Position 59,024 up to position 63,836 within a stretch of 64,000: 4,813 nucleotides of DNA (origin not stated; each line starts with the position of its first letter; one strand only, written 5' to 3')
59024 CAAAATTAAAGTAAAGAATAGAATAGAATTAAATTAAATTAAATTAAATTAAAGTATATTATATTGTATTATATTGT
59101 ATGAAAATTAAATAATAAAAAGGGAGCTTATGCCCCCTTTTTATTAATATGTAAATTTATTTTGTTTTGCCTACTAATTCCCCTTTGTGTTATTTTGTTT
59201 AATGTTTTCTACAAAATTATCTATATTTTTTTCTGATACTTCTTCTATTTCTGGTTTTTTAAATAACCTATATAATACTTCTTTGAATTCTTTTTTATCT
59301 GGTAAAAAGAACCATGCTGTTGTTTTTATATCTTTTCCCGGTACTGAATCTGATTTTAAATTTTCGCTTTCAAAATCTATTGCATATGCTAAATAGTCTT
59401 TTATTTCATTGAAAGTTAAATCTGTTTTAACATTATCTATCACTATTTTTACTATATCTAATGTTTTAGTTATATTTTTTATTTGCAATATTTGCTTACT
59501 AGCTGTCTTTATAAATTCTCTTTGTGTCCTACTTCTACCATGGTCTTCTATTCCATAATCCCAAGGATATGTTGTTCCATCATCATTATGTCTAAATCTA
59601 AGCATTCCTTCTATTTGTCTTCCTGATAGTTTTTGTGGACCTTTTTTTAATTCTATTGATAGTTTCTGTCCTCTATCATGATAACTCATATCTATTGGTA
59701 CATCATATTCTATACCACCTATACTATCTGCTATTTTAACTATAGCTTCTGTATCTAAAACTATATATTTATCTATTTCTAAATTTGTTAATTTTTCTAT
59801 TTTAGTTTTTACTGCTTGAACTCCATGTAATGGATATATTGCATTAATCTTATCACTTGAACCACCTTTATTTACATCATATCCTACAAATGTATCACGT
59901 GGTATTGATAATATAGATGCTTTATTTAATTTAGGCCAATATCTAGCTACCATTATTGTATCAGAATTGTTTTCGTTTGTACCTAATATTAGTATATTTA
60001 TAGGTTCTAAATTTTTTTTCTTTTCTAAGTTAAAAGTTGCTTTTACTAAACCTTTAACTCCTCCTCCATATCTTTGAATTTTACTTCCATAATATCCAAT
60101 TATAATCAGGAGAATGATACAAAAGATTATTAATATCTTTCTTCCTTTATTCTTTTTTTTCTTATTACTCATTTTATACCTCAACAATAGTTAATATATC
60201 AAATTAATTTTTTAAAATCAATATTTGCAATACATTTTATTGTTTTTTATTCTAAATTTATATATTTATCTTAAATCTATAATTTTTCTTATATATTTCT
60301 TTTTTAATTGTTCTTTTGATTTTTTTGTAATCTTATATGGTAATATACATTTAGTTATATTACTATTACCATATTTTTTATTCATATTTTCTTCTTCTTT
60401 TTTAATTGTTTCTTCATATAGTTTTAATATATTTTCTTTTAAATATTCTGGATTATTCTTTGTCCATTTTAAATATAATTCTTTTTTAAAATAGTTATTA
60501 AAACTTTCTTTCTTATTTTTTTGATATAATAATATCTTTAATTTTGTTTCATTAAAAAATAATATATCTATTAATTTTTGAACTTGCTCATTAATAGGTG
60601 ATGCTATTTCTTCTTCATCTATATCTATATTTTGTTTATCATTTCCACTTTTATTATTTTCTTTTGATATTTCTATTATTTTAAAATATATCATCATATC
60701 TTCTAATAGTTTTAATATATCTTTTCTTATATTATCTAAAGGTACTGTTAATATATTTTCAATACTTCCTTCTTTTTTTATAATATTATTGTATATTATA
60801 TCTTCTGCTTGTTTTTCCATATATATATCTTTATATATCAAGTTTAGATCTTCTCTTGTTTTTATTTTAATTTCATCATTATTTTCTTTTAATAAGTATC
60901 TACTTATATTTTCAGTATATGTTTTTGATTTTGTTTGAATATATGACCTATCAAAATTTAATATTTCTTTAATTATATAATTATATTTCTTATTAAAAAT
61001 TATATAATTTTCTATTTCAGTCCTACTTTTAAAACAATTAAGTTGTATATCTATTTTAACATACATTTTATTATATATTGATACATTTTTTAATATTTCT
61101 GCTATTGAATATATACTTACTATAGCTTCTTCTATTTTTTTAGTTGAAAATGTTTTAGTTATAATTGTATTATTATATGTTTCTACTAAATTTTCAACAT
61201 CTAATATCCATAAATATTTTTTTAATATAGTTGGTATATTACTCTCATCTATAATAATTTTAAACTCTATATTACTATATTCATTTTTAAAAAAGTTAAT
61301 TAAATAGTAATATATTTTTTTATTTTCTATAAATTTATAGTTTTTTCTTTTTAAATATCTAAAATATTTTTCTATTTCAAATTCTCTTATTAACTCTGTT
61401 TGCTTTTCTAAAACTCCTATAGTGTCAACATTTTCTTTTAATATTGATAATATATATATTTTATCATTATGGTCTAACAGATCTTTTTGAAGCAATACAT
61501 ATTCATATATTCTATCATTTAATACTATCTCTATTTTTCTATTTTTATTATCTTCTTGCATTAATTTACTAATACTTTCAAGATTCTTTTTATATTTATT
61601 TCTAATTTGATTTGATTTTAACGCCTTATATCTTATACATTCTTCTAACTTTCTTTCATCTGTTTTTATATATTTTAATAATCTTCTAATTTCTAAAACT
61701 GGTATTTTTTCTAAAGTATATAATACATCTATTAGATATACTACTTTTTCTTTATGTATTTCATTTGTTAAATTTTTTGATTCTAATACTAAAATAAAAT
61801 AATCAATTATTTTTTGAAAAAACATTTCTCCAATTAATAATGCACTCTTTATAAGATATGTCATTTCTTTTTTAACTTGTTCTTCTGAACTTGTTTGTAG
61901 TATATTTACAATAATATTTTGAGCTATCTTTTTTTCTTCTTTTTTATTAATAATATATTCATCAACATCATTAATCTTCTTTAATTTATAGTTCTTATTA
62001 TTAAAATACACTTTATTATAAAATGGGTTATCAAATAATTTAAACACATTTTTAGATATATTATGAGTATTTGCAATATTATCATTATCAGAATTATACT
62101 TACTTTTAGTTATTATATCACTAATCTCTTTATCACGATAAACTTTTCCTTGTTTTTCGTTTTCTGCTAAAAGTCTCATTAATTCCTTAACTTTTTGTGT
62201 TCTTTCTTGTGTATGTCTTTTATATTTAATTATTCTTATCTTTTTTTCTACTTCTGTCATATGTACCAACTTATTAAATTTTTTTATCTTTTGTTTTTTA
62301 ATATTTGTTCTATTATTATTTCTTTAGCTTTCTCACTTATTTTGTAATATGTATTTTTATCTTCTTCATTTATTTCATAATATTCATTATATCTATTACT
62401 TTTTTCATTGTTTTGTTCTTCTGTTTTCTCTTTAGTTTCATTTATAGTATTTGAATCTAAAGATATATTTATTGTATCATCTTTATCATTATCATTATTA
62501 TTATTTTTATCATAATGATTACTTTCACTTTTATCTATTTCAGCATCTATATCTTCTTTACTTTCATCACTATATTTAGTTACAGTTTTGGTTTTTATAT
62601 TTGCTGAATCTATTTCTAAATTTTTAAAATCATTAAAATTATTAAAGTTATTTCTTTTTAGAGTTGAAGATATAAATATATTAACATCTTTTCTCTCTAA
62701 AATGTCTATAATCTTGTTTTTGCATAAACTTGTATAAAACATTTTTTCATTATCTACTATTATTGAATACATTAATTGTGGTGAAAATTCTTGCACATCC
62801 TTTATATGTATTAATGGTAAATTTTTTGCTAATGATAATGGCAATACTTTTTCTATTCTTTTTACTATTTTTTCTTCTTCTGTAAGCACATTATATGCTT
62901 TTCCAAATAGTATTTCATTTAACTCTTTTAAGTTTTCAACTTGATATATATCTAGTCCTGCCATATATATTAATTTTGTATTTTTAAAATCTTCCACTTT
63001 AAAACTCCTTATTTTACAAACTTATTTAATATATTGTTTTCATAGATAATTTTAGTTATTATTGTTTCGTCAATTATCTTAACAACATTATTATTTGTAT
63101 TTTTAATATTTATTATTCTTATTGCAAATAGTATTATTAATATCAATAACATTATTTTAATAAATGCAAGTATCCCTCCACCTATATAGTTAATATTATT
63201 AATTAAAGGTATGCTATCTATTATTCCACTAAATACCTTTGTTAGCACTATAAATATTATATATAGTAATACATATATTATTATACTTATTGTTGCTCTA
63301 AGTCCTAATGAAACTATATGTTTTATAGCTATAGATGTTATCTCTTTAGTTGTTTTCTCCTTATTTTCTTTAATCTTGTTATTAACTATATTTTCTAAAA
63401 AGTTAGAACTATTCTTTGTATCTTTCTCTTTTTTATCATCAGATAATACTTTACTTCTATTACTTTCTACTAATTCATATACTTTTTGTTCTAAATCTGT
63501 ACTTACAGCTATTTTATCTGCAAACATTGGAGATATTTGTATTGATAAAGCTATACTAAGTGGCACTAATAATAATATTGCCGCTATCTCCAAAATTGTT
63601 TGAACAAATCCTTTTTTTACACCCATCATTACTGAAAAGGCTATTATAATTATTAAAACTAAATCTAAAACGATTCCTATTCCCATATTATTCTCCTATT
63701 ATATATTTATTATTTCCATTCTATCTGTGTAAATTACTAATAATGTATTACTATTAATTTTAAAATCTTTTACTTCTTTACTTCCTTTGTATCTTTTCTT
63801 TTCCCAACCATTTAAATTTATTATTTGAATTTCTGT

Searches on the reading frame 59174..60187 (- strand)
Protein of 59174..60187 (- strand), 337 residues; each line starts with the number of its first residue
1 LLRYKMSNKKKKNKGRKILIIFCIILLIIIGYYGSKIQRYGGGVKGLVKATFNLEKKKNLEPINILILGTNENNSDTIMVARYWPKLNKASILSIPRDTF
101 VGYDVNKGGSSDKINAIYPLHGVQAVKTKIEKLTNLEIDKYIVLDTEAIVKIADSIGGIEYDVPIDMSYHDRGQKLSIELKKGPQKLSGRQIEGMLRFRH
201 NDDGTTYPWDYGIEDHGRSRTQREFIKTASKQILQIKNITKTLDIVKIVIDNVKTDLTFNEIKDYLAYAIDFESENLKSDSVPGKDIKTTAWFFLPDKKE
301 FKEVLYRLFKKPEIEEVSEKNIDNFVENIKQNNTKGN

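Call 74: search_protein_families(library=pfam, proteins=[window:59174-60187:-], max_evalue=0.001)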
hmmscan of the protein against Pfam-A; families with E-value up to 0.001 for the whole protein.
window:59174-60187:- (337 aa): 1 family
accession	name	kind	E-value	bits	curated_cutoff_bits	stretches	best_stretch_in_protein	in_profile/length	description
PF03816.19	LytR_cpsA_psr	-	1.8e-32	113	24.6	1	74-233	1-148/150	LytR_cpsA_psr family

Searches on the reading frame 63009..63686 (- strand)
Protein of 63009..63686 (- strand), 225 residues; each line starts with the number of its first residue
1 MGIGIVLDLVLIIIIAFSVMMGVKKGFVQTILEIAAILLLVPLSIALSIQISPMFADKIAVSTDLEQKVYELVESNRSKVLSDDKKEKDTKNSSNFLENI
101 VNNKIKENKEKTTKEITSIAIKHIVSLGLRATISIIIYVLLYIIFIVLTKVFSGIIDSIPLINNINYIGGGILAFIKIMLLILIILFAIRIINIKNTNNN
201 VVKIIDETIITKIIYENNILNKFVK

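Call 74: search_protein_families(library=pfam, proteins=[window:63009-63686:-], max_evalue=0.001)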
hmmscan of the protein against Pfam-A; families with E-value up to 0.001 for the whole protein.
window:63009-63686:- (225 aa): 1 family
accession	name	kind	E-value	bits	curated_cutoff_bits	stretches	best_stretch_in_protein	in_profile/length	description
PF02674.22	Colicin_V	-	9.6e-13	48.8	29.3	2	133-199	63-128/144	Colicin V production protein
